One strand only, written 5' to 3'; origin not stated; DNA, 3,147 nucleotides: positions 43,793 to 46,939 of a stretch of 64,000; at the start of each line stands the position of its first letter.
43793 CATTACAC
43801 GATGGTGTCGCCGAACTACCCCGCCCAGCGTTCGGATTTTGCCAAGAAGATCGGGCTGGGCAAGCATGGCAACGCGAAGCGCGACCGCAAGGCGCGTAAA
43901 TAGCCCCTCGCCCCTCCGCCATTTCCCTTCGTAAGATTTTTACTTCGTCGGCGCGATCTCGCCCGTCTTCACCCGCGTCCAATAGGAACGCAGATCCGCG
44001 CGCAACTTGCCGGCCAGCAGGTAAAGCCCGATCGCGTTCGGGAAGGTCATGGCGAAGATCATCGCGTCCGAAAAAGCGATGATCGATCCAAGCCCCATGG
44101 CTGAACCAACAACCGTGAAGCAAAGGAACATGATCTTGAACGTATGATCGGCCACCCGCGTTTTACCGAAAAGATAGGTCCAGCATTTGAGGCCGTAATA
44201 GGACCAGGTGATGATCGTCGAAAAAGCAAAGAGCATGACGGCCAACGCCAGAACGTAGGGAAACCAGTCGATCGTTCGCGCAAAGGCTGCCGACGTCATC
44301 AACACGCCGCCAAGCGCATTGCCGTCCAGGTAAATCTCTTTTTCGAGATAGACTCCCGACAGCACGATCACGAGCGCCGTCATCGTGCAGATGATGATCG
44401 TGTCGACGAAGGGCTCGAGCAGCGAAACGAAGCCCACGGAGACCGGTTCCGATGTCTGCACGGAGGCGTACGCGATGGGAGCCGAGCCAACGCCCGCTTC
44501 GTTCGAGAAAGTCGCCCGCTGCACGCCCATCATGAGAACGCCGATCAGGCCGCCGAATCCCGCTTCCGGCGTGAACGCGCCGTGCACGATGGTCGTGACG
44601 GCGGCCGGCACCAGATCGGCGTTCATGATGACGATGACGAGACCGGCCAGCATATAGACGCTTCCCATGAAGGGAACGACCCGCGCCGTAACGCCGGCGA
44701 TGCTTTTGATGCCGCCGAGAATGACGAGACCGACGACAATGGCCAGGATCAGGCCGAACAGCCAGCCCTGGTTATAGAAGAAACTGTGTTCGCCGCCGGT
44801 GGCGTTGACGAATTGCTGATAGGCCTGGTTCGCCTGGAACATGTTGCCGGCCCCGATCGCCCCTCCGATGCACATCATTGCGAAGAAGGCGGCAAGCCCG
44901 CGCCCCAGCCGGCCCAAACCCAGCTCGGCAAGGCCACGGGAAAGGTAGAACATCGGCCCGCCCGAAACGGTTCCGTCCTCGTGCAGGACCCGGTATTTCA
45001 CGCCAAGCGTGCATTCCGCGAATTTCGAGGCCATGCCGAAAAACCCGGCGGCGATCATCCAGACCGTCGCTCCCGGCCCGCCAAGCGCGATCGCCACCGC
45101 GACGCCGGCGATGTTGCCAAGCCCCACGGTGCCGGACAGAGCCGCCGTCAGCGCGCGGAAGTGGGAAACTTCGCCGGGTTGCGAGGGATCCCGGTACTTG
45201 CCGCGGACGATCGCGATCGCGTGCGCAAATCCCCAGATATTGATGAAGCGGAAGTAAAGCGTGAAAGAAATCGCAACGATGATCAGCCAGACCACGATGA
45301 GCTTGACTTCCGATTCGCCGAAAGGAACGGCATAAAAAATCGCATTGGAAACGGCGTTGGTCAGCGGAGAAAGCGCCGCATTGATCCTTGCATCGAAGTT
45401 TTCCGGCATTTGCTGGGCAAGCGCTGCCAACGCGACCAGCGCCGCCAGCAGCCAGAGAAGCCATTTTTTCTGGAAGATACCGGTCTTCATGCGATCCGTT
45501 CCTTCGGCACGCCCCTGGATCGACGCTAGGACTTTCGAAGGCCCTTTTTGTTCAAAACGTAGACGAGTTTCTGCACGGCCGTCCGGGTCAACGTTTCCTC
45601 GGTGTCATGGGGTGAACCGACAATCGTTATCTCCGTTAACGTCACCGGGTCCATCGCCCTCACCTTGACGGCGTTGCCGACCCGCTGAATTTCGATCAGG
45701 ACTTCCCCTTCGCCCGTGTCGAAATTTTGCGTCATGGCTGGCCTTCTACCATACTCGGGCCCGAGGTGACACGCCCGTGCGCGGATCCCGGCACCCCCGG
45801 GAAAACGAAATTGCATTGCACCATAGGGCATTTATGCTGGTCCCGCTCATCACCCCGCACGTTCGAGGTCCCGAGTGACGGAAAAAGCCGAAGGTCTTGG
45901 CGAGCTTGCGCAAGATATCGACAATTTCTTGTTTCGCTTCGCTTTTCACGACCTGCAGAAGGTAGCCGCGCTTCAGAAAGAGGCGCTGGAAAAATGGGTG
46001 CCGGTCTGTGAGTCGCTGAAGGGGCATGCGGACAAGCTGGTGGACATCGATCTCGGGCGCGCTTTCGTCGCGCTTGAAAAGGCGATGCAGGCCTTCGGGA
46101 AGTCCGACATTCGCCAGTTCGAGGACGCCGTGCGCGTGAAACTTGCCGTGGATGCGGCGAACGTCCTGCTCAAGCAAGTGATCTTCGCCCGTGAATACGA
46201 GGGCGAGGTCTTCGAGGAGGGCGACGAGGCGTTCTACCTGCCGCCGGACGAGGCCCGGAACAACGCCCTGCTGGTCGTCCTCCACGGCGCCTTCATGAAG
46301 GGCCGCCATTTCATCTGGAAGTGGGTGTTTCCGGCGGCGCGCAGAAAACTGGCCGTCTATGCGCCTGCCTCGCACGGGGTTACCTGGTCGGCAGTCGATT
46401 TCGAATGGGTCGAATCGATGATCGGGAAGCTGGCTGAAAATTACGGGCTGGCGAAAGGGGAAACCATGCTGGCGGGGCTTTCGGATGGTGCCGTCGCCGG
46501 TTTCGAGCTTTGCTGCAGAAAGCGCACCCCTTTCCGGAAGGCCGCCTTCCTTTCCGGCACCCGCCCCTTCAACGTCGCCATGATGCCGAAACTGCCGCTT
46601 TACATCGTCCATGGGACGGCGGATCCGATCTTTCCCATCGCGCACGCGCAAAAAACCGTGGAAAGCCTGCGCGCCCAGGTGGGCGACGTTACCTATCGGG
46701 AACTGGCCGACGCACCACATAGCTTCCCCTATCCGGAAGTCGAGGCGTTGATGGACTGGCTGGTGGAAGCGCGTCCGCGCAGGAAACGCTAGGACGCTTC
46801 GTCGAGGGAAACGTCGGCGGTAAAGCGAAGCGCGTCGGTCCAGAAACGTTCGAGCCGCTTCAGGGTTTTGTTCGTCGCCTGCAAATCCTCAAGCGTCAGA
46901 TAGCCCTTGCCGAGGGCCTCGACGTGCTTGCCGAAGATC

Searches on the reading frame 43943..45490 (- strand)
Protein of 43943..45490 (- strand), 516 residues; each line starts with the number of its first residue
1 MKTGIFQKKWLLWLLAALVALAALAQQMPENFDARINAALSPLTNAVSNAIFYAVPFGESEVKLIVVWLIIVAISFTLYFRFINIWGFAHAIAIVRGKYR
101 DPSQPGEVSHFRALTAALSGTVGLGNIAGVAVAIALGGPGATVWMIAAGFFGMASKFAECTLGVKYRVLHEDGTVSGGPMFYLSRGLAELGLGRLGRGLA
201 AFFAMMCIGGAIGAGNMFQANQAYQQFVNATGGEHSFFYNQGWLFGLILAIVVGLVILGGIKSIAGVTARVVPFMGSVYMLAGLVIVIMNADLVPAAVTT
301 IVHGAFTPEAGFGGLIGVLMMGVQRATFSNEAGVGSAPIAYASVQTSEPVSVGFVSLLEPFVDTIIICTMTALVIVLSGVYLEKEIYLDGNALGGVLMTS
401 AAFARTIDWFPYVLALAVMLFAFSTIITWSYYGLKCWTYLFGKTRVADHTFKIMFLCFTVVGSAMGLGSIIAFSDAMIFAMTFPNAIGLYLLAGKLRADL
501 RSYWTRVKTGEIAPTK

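Call 66: search_protein_families(library=pfam, proteins=[window:43943-45490:-], max_evalue=0.0001)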
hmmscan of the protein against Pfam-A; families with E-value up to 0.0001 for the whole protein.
window:43943-45490:- (516 aa): 1 family
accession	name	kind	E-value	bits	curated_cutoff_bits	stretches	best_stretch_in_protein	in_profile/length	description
PF01235.23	Na_Ala_symp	-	9.7e-119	397.6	24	1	103-513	8-389/392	Sodium:alanine symporter family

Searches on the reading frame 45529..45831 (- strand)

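Call 66: search_protein_families(library=pfam, proteins=[window:45529-45831:-], max_evalue=0.0001)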
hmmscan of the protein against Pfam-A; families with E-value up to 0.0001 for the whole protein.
window:45529-45831:- (101 aa): 1 family
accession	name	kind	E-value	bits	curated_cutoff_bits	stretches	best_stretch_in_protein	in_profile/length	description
PF21839.2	DUF6898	-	4.2e-22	78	27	1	42-96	2-56/56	Domain of unknown function (DUF6898)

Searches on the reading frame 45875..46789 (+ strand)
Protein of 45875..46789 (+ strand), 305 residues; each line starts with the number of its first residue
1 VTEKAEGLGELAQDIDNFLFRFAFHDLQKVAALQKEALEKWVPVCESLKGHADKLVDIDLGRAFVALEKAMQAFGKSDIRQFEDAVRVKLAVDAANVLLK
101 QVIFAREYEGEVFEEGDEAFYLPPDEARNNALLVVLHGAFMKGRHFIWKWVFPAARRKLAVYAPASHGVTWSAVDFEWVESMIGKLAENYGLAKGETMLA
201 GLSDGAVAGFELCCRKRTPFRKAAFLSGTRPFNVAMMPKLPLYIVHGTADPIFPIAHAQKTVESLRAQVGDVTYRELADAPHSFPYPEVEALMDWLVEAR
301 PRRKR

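Call 74: search_protein_families(library=pfam, proteins=[window:45875-46789:+], max_evalue=0.0001)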
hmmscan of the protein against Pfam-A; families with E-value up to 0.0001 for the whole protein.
window:45875-46789:+ (305 aa): 1 family
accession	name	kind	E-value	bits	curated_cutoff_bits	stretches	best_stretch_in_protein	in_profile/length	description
PF02230.22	Abhydrolase_2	-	2.5e-10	41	23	1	180-296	91-213/217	Phospholipase/Carboxylesterase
